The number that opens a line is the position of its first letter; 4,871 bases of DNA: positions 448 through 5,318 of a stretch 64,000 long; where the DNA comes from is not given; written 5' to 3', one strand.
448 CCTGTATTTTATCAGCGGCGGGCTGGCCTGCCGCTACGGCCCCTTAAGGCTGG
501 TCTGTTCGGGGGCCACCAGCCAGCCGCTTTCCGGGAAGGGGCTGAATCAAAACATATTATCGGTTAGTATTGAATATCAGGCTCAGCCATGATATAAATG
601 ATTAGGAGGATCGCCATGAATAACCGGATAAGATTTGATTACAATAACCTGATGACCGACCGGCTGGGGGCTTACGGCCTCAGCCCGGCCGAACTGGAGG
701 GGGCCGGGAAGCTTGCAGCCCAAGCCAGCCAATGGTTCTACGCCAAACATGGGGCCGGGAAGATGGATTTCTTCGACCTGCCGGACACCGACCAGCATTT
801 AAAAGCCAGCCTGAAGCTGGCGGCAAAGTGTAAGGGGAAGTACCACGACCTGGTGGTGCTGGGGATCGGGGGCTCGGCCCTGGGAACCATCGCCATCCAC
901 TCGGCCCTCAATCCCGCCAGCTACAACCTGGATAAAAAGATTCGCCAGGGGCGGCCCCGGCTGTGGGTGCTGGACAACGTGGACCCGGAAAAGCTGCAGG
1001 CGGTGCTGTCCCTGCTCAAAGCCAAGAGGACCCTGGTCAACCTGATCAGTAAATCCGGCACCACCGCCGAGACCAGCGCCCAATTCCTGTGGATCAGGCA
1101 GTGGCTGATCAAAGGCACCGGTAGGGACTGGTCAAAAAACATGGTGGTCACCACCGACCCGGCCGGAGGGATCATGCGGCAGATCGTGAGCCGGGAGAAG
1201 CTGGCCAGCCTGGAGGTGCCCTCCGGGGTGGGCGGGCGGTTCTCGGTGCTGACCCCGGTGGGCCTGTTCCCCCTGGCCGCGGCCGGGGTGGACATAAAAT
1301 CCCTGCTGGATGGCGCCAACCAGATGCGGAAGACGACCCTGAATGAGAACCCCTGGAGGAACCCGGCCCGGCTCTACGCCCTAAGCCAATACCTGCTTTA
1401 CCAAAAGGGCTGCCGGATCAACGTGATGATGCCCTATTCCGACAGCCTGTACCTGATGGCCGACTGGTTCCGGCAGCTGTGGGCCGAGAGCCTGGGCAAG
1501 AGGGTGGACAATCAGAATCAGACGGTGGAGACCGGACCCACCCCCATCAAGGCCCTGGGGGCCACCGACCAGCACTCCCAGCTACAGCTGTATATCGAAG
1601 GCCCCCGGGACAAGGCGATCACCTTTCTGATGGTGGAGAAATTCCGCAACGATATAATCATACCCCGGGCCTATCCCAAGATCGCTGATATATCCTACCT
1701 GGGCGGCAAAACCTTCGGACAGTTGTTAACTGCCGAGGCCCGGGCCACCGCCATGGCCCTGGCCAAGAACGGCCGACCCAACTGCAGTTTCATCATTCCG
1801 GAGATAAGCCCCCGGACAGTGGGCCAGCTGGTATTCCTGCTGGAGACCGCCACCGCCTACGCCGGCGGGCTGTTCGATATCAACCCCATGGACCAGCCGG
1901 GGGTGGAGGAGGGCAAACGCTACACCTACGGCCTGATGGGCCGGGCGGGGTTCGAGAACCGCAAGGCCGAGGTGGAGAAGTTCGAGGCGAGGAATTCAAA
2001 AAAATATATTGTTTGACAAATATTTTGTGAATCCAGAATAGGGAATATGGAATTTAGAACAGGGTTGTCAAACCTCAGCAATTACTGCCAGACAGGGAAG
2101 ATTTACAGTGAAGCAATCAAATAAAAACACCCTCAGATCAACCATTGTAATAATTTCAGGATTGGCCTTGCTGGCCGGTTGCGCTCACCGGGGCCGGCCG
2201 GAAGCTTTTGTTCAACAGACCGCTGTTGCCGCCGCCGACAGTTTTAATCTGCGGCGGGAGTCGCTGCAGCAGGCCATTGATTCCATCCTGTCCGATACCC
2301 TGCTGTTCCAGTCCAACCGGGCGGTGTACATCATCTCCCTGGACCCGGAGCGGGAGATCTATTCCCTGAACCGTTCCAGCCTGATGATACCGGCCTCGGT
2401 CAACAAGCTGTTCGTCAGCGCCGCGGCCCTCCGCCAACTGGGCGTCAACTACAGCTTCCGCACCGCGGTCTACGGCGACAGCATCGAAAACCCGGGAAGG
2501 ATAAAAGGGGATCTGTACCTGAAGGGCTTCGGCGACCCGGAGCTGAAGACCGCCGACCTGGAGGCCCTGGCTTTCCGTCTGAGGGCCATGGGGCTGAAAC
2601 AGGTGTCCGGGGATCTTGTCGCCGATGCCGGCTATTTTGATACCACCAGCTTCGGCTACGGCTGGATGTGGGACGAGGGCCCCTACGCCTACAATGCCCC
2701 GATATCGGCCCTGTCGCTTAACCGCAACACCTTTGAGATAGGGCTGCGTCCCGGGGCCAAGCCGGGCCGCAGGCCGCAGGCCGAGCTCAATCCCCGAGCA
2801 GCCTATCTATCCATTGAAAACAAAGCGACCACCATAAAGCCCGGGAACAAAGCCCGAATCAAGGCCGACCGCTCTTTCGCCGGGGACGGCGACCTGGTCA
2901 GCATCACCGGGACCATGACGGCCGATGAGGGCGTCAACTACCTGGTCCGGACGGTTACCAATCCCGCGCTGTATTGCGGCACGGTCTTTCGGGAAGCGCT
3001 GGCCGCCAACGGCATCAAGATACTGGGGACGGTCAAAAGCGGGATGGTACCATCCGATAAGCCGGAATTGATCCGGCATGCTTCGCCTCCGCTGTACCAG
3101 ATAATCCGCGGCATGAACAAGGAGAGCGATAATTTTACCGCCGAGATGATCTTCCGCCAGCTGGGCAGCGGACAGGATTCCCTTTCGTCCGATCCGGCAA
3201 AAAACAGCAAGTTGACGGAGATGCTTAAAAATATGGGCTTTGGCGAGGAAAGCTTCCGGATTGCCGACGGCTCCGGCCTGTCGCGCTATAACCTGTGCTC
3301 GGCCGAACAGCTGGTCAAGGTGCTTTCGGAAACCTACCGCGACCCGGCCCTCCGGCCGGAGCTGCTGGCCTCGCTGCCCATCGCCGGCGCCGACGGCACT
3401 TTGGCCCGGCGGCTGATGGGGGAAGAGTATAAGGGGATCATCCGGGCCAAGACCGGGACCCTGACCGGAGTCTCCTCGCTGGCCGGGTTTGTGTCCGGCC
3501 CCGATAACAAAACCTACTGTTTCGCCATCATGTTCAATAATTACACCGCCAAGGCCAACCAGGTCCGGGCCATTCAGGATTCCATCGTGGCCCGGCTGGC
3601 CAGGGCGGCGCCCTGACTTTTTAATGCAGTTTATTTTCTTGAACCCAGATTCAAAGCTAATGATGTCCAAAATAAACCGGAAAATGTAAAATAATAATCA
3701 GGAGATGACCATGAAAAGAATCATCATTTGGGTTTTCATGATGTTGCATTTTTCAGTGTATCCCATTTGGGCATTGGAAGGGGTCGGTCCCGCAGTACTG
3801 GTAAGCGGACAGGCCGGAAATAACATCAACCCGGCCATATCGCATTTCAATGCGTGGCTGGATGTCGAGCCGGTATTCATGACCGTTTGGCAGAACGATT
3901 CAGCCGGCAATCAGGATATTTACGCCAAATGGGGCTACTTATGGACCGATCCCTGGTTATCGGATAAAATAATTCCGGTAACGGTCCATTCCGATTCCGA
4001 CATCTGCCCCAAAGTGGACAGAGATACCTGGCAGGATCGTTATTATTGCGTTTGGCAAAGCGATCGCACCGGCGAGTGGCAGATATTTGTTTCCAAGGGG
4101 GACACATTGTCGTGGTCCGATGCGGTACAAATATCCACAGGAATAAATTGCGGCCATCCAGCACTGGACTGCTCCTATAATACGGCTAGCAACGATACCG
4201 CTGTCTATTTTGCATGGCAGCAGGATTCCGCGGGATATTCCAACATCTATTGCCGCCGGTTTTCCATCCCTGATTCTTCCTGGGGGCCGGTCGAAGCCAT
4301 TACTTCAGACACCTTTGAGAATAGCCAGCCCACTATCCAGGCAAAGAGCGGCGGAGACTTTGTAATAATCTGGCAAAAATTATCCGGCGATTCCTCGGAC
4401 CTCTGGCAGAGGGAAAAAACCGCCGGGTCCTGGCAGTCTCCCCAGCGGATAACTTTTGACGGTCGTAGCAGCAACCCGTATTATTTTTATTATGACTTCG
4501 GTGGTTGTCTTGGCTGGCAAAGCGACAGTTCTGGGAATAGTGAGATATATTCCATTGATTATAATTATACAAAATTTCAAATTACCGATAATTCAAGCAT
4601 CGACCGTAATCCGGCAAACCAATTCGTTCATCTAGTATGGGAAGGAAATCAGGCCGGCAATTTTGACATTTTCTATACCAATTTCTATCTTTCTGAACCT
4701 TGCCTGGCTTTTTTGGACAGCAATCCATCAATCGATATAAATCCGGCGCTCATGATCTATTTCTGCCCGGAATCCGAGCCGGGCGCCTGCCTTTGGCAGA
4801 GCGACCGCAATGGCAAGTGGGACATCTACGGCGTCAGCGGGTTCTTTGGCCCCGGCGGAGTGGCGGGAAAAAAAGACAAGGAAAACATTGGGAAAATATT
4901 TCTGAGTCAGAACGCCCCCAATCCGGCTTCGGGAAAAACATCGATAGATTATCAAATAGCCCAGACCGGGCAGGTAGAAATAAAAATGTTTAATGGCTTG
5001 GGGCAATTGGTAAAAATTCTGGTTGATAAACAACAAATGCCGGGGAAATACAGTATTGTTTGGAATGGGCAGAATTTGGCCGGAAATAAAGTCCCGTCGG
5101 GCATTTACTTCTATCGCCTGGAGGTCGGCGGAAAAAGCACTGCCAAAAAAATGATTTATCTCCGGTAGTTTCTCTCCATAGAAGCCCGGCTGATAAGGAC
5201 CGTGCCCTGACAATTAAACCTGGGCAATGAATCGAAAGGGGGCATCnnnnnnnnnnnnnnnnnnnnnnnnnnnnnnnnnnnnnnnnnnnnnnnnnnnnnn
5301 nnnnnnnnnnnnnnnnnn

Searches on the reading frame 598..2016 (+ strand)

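Call 88: search_protein_families(library=pfam, proteins=[window:598-2016:+], max_evalue=0.00001)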
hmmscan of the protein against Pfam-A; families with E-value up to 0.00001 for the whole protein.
window:598-2016:+ (472 aa): 1 family
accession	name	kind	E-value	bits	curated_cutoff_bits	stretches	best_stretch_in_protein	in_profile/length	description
PF00342.24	PGI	-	5.4e-40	137.9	22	1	80-442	94-461/486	Phosphoglucose isomerase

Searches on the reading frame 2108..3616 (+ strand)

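Call 88: search_protein_families(library=pfam, proteins=[window:2108-3616:+], max_evalue=0.00001)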
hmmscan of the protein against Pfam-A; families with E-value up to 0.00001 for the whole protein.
window:2108-3616:+ (502 aa): 2 families
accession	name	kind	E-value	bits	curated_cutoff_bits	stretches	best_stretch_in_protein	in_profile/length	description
PF02113.21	Peptidase_S13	-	7.4e-104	348.4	22.8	1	53-499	1-443/444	D-Ala-D-Ala carboxypeptidase 3 (S13) family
PF13354.11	Beta-lactamase2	-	3.7e-11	43.2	22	1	326-475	72-213/214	Beta-lactamase enzyme family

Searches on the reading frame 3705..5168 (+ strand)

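Call 88: search_protein_families(library=pfam, proteins=[window:3705-5168:+], max_evalue=0.00001)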
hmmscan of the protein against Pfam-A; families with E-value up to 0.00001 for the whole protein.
window:3705-5168:+ (487 aa): 2 families
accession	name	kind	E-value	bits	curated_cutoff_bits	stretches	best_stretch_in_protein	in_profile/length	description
PF18962.6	Por_Secre_tail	-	3.8e-08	33.9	27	1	405-484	3-74/75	Secretion system C-terminal sorting domain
PF13860.13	FlgD_ig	-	1.1e-06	28.9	27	1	419-472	20-73/79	FlgD Ig-like domain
